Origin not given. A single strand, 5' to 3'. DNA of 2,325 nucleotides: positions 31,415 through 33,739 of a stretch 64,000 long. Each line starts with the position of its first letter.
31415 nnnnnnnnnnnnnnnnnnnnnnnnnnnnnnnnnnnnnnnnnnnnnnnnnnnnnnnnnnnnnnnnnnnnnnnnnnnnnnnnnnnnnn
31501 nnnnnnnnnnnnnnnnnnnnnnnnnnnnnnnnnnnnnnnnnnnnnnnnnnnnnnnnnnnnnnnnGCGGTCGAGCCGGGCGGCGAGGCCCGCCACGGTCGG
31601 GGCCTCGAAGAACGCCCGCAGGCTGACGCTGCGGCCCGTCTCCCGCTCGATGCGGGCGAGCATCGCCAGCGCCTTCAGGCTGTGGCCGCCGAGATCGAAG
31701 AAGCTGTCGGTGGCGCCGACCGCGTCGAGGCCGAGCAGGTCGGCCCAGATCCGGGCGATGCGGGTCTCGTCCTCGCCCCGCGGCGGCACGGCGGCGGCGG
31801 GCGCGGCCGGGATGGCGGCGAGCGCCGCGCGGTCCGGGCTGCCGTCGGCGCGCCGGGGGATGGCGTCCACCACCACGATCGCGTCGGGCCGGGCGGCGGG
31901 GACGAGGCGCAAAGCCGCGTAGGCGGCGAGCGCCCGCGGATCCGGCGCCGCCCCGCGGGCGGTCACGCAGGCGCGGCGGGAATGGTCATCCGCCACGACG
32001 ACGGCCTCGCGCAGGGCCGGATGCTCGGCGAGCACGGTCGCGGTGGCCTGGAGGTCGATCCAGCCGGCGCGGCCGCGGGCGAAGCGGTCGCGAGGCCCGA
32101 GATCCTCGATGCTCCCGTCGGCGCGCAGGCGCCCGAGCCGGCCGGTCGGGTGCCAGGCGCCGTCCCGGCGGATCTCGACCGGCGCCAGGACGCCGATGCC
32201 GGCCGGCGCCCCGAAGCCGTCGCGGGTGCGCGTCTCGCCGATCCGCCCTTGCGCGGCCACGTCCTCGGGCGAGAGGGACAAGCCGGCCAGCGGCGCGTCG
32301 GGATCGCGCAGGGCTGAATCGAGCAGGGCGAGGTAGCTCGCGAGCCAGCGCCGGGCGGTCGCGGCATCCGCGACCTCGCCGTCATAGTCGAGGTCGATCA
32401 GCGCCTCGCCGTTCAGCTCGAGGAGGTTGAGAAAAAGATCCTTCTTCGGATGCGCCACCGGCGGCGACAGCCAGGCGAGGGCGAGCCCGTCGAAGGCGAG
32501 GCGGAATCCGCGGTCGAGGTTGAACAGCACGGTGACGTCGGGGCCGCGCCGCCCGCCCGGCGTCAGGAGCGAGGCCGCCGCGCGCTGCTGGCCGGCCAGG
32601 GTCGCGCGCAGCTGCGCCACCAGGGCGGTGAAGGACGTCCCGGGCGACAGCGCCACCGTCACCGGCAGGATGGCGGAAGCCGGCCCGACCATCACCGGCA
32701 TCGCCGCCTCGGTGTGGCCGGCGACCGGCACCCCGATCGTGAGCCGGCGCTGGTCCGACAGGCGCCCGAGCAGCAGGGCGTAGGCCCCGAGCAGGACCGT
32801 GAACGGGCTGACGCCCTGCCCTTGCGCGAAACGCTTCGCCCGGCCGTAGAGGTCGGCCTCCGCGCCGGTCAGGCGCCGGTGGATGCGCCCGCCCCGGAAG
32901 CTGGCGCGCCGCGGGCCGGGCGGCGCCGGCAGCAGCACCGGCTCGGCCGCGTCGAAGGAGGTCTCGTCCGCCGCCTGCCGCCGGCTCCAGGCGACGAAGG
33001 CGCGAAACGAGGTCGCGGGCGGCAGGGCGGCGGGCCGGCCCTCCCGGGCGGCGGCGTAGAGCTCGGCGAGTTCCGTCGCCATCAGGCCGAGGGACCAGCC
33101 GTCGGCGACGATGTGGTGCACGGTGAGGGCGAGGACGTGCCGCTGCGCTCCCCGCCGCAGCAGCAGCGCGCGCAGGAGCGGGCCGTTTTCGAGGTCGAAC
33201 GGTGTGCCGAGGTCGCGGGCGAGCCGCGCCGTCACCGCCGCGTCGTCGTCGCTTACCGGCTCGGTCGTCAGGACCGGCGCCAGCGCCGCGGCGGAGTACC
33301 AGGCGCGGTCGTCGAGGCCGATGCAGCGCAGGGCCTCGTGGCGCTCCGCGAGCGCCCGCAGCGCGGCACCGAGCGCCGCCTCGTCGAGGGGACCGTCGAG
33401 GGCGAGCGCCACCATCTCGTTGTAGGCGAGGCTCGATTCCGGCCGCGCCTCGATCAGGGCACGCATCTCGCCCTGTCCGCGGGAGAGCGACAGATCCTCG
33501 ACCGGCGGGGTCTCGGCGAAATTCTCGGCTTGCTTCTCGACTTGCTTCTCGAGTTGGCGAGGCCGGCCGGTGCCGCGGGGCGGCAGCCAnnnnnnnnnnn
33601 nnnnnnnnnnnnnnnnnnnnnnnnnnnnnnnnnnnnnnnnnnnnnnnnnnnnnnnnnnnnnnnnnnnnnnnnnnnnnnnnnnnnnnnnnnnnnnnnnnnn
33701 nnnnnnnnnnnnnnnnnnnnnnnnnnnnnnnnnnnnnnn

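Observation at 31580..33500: C-T module with only a ~150-aa vestigial A-domain remnant directly after the aminotransferase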

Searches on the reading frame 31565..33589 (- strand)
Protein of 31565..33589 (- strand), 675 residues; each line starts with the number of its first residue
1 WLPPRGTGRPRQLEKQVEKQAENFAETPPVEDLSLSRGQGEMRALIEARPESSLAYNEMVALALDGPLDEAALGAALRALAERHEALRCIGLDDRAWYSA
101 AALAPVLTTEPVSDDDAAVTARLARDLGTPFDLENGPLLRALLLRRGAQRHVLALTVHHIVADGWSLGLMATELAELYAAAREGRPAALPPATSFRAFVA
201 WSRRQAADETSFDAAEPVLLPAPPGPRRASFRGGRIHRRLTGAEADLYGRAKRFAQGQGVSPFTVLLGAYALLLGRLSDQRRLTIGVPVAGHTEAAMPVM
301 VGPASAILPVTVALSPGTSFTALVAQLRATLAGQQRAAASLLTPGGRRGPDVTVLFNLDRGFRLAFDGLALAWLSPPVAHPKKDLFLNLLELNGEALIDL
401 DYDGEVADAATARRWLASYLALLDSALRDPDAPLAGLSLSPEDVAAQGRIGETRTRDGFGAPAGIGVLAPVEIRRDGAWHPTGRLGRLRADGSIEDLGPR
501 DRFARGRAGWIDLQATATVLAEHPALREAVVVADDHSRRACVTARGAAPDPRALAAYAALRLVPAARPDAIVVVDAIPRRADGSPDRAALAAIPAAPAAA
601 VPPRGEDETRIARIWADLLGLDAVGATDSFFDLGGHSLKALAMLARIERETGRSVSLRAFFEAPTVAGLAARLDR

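Call 9: search_protein_families(library=pfam, proteins=[window:31565-33589:-], max_evalue=10)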
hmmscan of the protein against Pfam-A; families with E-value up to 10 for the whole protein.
window:31565-33589:- (675 aa): 4 families
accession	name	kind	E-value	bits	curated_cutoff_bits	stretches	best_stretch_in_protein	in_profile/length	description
PF00668.25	Condensation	-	2.7e-49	168.6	30.6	2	35-334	7-323/456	Condensation domain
PF00550.31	PP-binding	-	1.9e-17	63.7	20.8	1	610-673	2-67/67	Phosphopantetheine attachment site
PF13193.12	AMP-binding_C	-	2.2e-06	28.9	24.5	1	519-581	5-73/76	AMP-binding enzyme C-terminal domain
PF20416.4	UTP20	-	0.34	10.7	27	1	143-162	82-101/221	U3 small nucleolar RNA-associated protein 20 domain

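Call 12: find_homologous_proteins(query=window:31565-33589:-, max_evalue=1e-10)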
Query window:31565-33589:- (675 aa): 137 proteins with E <= 1e-10 among 8000 candidates; the best 120 are listed.
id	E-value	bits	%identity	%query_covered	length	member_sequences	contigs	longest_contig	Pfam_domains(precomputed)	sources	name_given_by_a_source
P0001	3.9e-89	318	30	61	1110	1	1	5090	PF00668.26,PF00550.32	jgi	jgi:non-ribosomal peptide synthetase component F/NRPS condensation-like uncharacterized protein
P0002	3.4e-66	242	37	60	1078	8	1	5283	PF00668.26,PF00550.32,PF00501.35,PF13193.13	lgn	-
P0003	8.2e-65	238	32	60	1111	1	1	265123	PF00668.26,PF00550.32,PF00501.35,PF13193.13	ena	-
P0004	2.9e-60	223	40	28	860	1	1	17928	PF00668.26,PF00550.32,PF00501.35,PF13193.13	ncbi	-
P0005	1.1e-59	221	35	61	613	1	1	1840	PF00668.26,PF00550.32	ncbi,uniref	ncbi:hypothetical protein J2T17_007834, partial [Paenibacillus mucilaginosus]|uniref:condensation do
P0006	4.1e-57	212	32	66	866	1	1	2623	PF00668.26,PF00550.32,PF00501.35,PF13193.13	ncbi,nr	ncbi:MAG TPA: condensation domain-containing protein, partial [Thermoanaerobaculia bacterium]|nr:con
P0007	5.0e-57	212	31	66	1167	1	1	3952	PF00668.26,PF00550.32,PF00501.35,PF13193.13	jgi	jgi:amino acid adenylation domain-containing protein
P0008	6.6e-57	211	43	29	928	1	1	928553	PF00668.26,PF00550.32,PF00501.35,PF13193.13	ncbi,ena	-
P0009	2.2e-56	210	30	95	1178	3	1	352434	PF00668.26,PF00550.32,PF13193.13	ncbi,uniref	ncbi:condensation domain-containing protein [Streptosporangium sp. NPDC002524]|uniref:condensation d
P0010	3.1e-56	209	33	64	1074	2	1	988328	PF00668.26,PF00550.32,PF00501.35,PF13193.13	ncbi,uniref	ncbi:amino acid adenylation domain-containing protein [Amycolatopsis sp. NPDC088138]|uniref:non-ribo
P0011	7.0e-55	205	38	29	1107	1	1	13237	PF00668.26,PF00550.32,PF00501.35,PF13193.13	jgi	jgi:amino acid adenylation domain-containing protein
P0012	7.8e-55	205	32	57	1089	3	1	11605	PF00668.26,PF00550.32,PF00501.35,PF13193.13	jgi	jgi:amino acid adenylation domain-containing protein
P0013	2.2e-54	203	32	64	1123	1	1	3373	PF00668.26,PF00550.32,PF00501.35,PF13193.13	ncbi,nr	ncbi:MAG: AMP-binding protein, partial [Gemmatimonadetes bacterium]|nr:AMP-binding protein [Gemmatim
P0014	8.1e-54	201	32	62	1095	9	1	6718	PF00668.26,PF00550.32,PF00501.35,PF13193.13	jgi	jgi:amino acid adenylation domain-containing protein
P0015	3.0e-53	199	30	60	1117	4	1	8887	PF00668.26,PF00550.32,PF00501.35,PF13193.13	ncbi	ncbi:MAG TPA: amino acid adenylation domain-containing protein [Pyrinomonadaceae bacterium]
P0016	3.3e-53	199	32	60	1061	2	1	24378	PF00668.26,PF00550.32,PF00501.35,PF13193.13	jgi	jgi:amino acid adenylation domain-containing protein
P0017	5.9e-53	198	31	60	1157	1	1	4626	PF00668.26,PF00550.32,PF18563.7,PF00501.35,PF13193.13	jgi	jgi:aspartate racemase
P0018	1.2e-52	197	37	57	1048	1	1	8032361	PF00668.26,PF00550.32,PF00501.35,PF13193.13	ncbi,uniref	ncbi:non-ribosomal peptide synthetase [Solwaraspora sp. WMMB335]|uniref:non-ribosomal peptide synthe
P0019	3.4e-51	193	29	61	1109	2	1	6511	PF00668.26,PF00550.32,PF00501.35,PF13193.13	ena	-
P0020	1.0e-50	191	32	66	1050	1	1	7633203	PF00668.26,PF00550.32,PF00501.35,PF13193.13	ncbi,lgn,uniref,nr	ncbi:non-ribosomal peptide synthetase [Micromonospora sp. NBC_01813]|uniref:non-ribosomal peptide sy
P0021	1.2e-50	191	36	44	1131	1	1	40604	PF00668.26,PF00550.32,PF00501.35,PF13193.13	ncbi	ncbi:MAG TPA: amino acid adenylation domain-containing protein [Herpetosiphonaceae bacterium]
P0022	2.2e-50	190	35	49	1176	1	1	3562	PF00668.26,PF00550.32,PF00501.35,PF13193.13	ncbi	ncbi:amino acid adenylation domain-containing protein, partial [Streptomyces sp. NPDC059627]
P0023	2.8e-50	190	27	59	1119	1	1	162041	PF00668.26,PF00550.32,PF00501.35,PF13193.13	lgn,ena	-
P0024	2.6e-49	186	31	59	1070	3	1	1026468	PF00668.26,PF00550.32,PF00501.35,PF13193.13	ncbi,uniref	ncbi:amino acid adenylation domain-containing protein [Micromonospora sp. NPDC047187]|uniref:non-rib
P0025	6.4e-49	185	39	26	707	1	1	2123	PF00668.26,PF00550.32,PF00501.35,PF13193.13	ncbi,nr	ncbi:MAG TPA: amino acid adenylation domain-containing protein, partial [Thermoanaerobaculia bacteri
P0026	1.3e-48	184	32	61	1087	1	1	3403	PF00668.26,PF00550.32,PF00501.35,PF13193.13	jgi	jgi:amino acid adenylation domain-containing protein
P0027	5.1e-48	182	42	28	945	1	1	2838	PF00668.26,PF00550.32,PF00501.35,PF13193.13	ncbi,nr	ncbi:MAG TPA: amino acid adenylation domain-containing protein, partial [Longimicrobium sp.]|nr:amin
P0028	9.3e-48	181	34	58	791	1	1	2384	PF00668.26,PF00550.32,PF00501.35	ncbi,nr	ncbi:MAG TPA: condensation domain-containing protein, partial [Thermoanaerobaculia bacterium]|nr:con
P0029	2.4e-47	180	31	58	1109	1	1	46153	PF00668.26,PF00550.32,PF00501.35,PF13193.13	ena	-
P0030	5.5e-47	179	37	44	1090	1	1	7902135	PF00668.26,PF00550.32,PF00501.35,PF13193.13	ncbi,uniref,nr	ncbi:amino acid adenylation domain-containing protein [Streptomyces sp. ITFR-16]|uniref:amino acid a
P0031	7.4e-47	178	37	28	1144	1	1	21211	PF00668.26,PF00550.32,PF00501.35,PF13193.13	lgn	-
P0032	9.0e-47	178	33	61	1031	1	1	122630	PF00668.26,PF00550.32,PF00501.35,PF13193.13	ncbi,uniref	ncbi:amino acid adenylation domain-containing protein [Dactylosporangium sp. NPDC005555]|uniref:amin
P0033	1.7e-46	177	31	57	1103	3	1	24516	PF00668.26,PF00550.32,PF00501.35,PF13193.13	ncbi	-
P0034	2.5e-46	177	36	29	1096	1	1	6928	PF00668.26,PF00550.32,PF00501.35,PF13193.13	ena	-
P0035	3.3e-46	176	41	29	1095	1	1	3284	PF00668.26,PF00550.32,PF00501.35,PF13193.13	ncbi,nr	ncbi:MAG TPA: amino acid adenylation domain-containing protein, partial [Longimicrobiaceae bacterium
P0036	3.6e-46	176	32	60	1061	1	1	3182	PF00668.26,PF00550.32,PF00501.35,PF13193.13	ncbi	ncbi:non-ribosomal peptide synthetase, partial [Streptomyces sp. SID1034]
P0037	6.4e-46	175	44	26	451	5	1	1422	PF00668.26,PF00550.32,PF13193.13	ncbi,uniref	ncbi:condensation domain-containing protein, partial [Streptomyces albogriseolus]|uniref:condensatio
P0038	1.5e-45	174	30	58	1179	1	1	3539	PF00668.26,PF00550.32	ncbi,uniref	ncbi:HAD-IIIC family phosphatase, partial [Caballeronia sp. dw_276]|uniref:HAD-IIIC family phosphata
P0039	2.3e-45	173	29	58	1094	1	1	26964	PF00668.26,PF00550.32,PF00501.35,PF13193.13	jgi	jgi:amino acid adenylation domain-containing protein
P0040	3.6e-45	173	34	44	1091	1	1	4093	PF00668.26,PF00550.32,PF00501.35,PF13193.13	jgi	jgi:amino acid adenylation domain-containing protein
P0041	4.0e-44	169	32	58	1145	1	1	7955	PF00668.26,PF00550.32,PF00501.35,PF13193.13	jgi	jgi:amino acid adenylation domain-containing protein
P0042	7.4e-44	168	35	42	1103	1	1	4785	PF00668.26,PF00550.32,PF00501.35,PF13193.13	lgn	-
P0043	8.6e-43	165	30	57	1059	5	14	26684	PF00668.26,PF00550.32,PF00501.35,PF13193.13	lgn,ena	-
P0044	9.8e-43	165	33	57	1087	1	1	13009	PF00668.26,PF00550.32,PF00501.35,PF13193.13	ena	-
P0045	1.4e-42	164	37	41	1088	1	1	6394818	PF00668.26,PF00550.32,PF00501.35,PF13193.13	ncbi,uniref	ncbi:non-ribosomal peptide synthetase [Micromonospora sp. KLBMP9576]|uniref:non-ribosomal peptide sy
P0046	1.5e-42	164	36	37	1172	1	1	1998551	PF00668.26,PF00550.32,PF00501.35,PF13193.13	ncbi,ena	-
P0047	1.8e-42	164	31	61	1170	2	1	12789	PF00668.26,PF00550.32,PF00501.35,PF13193.13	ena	-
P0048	2.3e-42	163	29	57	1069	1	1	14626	PF00668.26,PF00550.32,PF00501.35,PF13193.13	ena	-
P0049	2.4e-42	163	31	61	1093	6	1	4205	PF00668.26,PF00550.32,PF00501.35,PF13193.13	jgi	jgi:amino acid adenylation domain-containing protein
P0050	1.5e-41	161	32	56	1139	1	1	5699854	PF00668.26,PF00550.32,PF00501.35,PF13193.13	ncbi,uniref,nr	ncbi:amino acid adenylation domain-containing protein [Natronosporangium hydrolyticum]|uniref:Amino 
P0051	4.3e-41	159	32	59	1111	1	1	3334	PF00668.26,PF00550.32,PF00501.35,PF13193.13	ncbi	ncbi:MAG: amino acid adenylation domain-containing protein, partial [Gemmatimonadota bacterium]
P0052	7.5e-41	158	32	37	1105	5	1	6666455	PF00668.26,PF00550.32,PF00501.35,PF13193.13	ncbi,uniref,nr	ncbi:non-ribosomal peptide synthetase [Variovorax paradoxus]|uniref:non-ribosomal peptide synthetase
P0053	9.8e-41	158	35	37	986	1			PF00668.26,PF00550.32,PF00501.35,PF13193.13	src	-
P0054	4.6e-40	156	35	29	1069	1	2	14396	PF00668.26,PF00550.32,PF00501.35,PF13193.13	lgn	-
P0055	2.3e-39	154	31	61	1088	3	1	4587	PF00668.26,PF00550.32,PF00501.35,PF13193.13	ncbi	ncbi:non-ribosomal peptide synthetase [Nonomuraea sp. NPDC004297]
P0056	2.6e-39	153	38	29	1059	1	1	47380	PF00668.26,PF00550.32,PF00501.35,PF13193.13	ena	-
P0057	8.0e-39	152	41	25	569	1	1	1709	PF00668.26,PF00550.32,PF00501.35,PF13193.13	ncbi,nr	ncbi:MAG TPA: condensation domain-containing protein, partial [Thermoanaerobaculia bacterium]|nr:con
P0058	9.3e-39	152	39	28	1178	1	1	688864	PF00668.26,PF00550.32,PF00501.35,PF13193.13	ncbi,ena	-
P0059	6.1e-38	149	31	44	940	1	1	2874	PF00668.26,PF00550.32,PF00501.35,PF13193.13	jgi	jgi:amino acid adenylation domain-containing protein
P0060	1.2e-37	148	32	86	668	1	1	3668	PF00668.26,PF00550.32,PF13193.13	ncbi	ncbi:MAG: condensation domain-containing protein [Acidobacteriota bacterium]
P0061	1.7e-37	147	31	57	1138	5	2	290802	PF00668.26,PF00550.32,PF00501.35,PF13193.13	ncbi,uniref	ncbi:amino acid adenylation domain-containing protein [Streptomyces sp. NPDC017405]|uniref:amino aci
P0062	2.6e-37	147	37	28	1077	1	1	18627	PF00668.26,PF00550.32,PF00501.35,PF13193.13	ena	-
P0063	5.3e-37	146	36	27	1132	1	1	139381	PF00668.26,PF00550.32,PF00501.35,PF13193.13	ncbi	-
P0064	7.9e-37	145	31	58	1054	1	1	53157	PF00668.26,PF00550.32,PF00501.35,PF13193.13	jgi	jgi:amino acid adenylation domain-containing protein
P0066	2.0e-36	144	37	45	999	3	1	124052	PF00668.26,PF16363.12,PF00550.32,PF05368.20,PF01073.26,PF13193.13,PF13460.13,PF01370.28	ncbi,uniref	ncbi:condensation domain-containing protein [Streptomyces sp. NPDC001922]|uniref:condensation domain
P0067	2.7e-36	143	37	28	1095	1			PF00668.26,PF00550.32,PF00501.35,PF13193.13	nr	nr:condensation domain-containing protein [uncultured bacterium]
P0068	3.4e-36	143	31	65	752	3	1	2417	PF00668.26,PF00550.32,PF00501.35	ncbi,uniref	ncbi:condensation domain-containing protein, partial [Streptomyces sp. SD11]|uniref:condensation dom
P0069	4.2e-36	143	33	42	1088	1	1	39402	PF00668.26,PF00550.32,PF00501.35,PF13193.13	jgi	jgi:amino acid adenylation domain-containing protein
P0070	5.8e-36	142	29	59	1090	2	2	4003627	PF00668.26,PF00550.32,PF00501.35,PF13193.13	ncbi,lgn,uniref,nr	ncbi:non-ribosomal peptide synthetase [Vibrio spartinae]|uniref:Linear gramicidin synthase subunit D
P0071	9.9e-36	142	34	40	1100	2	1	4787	PF00668.26,PF00550.32,PF00501.35,PF13193.13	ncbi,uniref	ncbi:amino acid adenylation domain-containing protein, partial [Streptomyces sp. NPDC048383]|uniref:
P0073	3.5e-35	140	29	59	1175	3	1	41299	PF00668.26,PF00550.32,PF00501.35,PF13193.13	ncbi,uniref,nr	ncbi:non-ribosomal peptide synthetase [Microtetraspora malaysiensis]|uniref:non-ribosomal peptide sy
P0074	3.6e-35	140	29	57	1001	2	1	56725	PF00668.26,PF00550.32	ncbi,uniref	ncbi:condensation domain-containing protein [Streptomyces sp. NPDC019396]|uniref:condensation domain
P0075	4.4e-35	139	41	29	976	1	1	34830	PF00668.26,PF00550.32,PF00501.35,PF13193.13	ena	-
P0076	3.4e-33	133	33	28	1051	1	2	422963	PF00668.26,PF00550.32,PF00501.35,PF13193.13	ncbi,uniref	ncbi:amino acid adenylation domain-containing protein [Nocardia sp. NPDC060256]|uniref:non-ribosomal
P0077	5.0e-33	133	28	61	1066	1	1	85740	PF00668.26,PF00550.32,PF00501.35,PF13193.13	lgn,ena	-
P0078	6.9e-33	132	32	58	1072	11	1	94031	PF00668.26,PF00550.32,PF00501.35,PF13193.13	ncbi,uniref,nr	ncbi:non-ribosomal peptide synthetase [Streptomyces cacaoi]|uniref:non-ribosomal peptide synthetase 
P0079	3.6e-32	130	32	57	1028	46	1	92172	PF00668.26,PF00550.32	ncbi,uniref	ncbi:condensation domain-containing protein [Streptomyces hydrogenans]|uniref:condensation domain-co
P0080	6.3e-32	129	36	27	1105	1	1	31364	PF00668.26,PF00550.32,PF00501.35,PF13193.13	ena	-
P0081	9.0e-32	128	28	48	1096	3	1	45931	PF00668.26,PF00550.32,PF00501.35,PF13193.13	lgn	-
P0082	1.2e-31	128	35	56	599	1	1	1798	PF00668.26,PF00501.35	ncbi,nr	ncbi:MAG TPA: condensation domain-containing protein, partial [Longimicrobiaceae bacterium]|nr:conde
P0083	6.9e-31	126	33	41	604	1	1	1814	PF00668.26,PF00550.32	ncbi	ncbi:non-ribosomal peptide synthetase, partial [Mycobacterium simiae]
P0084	9.1e-31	125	27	58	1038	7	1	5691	PF00668.26,PF00550.32,PF00501.35,PF13193.13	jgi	jgi:amino acid adenylation domain-containing protein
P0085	3.9e-30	123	29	59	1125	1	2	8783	PF00668.26,PF00550.32,PF00501.35,PF13193.13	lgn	-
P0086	4.1e-30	123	34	29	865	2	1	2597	PF00668.26,PF00550.32,PF00501.35,PF13193.13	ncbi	ncbi:MAG: amino acid adenylation domain-containing protein, partial [Blastocatellia bacterium]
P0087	6.5e-30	122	32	88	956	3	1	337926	PF00668.26,PF04321.24,PF16363.12,PF00550.32,PF05368.20,PF01073.26,PF13193.13,PF13460.13,PF01370.28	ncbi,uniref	ncbi:condensation domain-containing protein [Streptomyces sp. NPDC048612]|uniref:condensation domain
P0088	7.3e-30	122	33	29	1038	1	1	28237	PF00668.26,PF00550.32,PF00501.35,PF13193.13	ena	-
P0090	2.1e-29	121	34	46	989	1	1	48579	PF00668.26,PF04321.24,PF16363.12,PF00550.32,PF05368.20,PF01073.26,PF13193.13,PF13460.13,PF01370.28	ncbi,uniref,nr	ncbi:condensation domain-containing protein [Streptomyces sp. NRRL F-2664]|uniref:condensation domai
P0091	3.3e-29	120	32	28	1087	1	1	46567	PF00668.26,PF00550.32,PF00501.35,PF13193.13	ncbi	-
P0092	3.6e-29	120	32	49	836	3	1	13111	PF00668.26,PF00501.35,PF13193.13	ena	-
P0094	2.3e-28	117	31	60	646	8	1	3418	PF00668.26,PF00501.35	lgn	-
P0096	5.1e-28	116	34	58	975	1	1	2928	PF00668.26,PF00501.35,PF13193.13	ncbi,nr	ncbi:MAG TPA: amino acid adenylation domain-containing protein, partial [Thermoanaerobaculia bacteri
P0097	6.6e-28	116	33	57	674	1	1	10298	PF00668.26,PF00501.35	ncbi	ncbi:MAG: condensation domain-containing protein, partial [Gemmatimonadota bacterium]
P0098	1.3e-27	115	31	57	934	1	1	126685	PF00668.26,PF18563.7,PF00501.35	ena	-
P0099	1.6e-27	114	33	57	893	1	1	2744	PF00668.26,PF00501.35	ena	-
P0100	2.6e-26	110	29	58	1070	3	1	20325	PF00668.26,PF00550.32,PF00501.35,PF13193.13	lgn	-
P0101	7.6e-25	106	36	45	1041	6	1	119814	PF00668.26,PF00550.32,PF00501.35,PF13193.13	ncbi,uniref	ncbi:amino acid adenylation domain-containing protein [Streptosporangium sp. NPDC001681]|uniref:non-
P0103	2.6e-24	104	38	39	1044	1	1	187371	PF00668.26,PF00550.32,PF00501.35,PF13193.13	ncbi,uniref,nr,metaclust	ncbi:non-ribosomal peptide synthetase [Streptosporangium amethystogenes]|uniref:non-ribosomal peptid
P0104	3.1e-24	104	28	57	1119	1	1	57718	PF00668.26,PF00501.35,PF13193.13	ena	-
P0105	1.5e-23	101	30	61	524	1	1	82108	PF00668.26,PF00501.35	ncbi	-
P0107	9.2e-23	99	29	60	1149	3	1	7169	PF00668.26,PF00501.35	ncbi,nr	ncbi:MAG TPA: amino acid adenylation domain-containing protein, partial [Longimicrobium sp.]|nr:amin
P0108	1.7e-22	98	34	41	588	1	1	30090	PF00668.26,PF00501.35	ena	-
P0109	3.9e-22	97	40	23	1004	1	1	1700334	PF00668.26,PF04321.24,PF16363.12,PF00550.32,PF05368.20,PF01073.26,PF13460.13,PF01370.28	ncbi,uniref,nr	ncbi:non-ribosomal peptide synthetase/polyketide synthase [Streptomyces sp. CB00455]|uniref:condensa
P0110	6.6e-22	96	32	57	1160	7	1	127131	PF00668.26,PF00550.32,PF00501.35,PF23024.2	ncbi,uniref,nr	ncbi:condensation domain-containing protein [Corallococcus terminator]|uniref:Carrier domain-contain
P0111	2.5e-21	94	29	41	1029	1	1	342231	PF00668.26,PF00550.32,PF00501.35,PF13193.13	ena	-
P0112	7.3e-21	92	29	60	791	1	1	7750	PF00668.26,PF00501.35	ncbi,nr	ncbi:MAG: AMP-binding protein, partial [Gemmatimonadetes bacterium]|nr:AMP-binding protein [Gemmatim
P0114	1.2e-20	92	31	27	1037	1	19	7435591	PF00668.26,PF00550.32,PF00501.35,PF13193.13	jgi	jgi:amino acid adenylation domain-containing protein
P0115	1.3e-20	92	36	39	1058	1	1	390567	PF00668.26,PF00550.32,PF00501.35,PF13193.13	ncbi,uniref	ncbi:amino acid adenylation domain-containing protein [Streptosporangium amethystogenes]|uniref:amin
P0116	1.0e-19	89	35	41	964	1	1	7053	PF00668.26,PF00501.35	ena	-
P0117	1.4e-19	88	29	55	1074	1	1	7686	PF00668.26,PF00550.32,PF00501.35,PF13193.13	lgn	-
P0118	2.7e-19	87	30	61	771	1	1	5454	PF00668.26,PF00501.35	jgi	jgi:non-ribosomal peptide synthetase component F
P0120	5.6e-19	86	35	28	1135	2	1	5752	PF00668.26,PF00550.32,PF00501.35,PF13193.13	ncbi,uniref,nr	ncbi:non-ribosomal peptide synthetase [Amycolatopsis vancoresmycina DSM 44592]|uniref:Non-ribosomal 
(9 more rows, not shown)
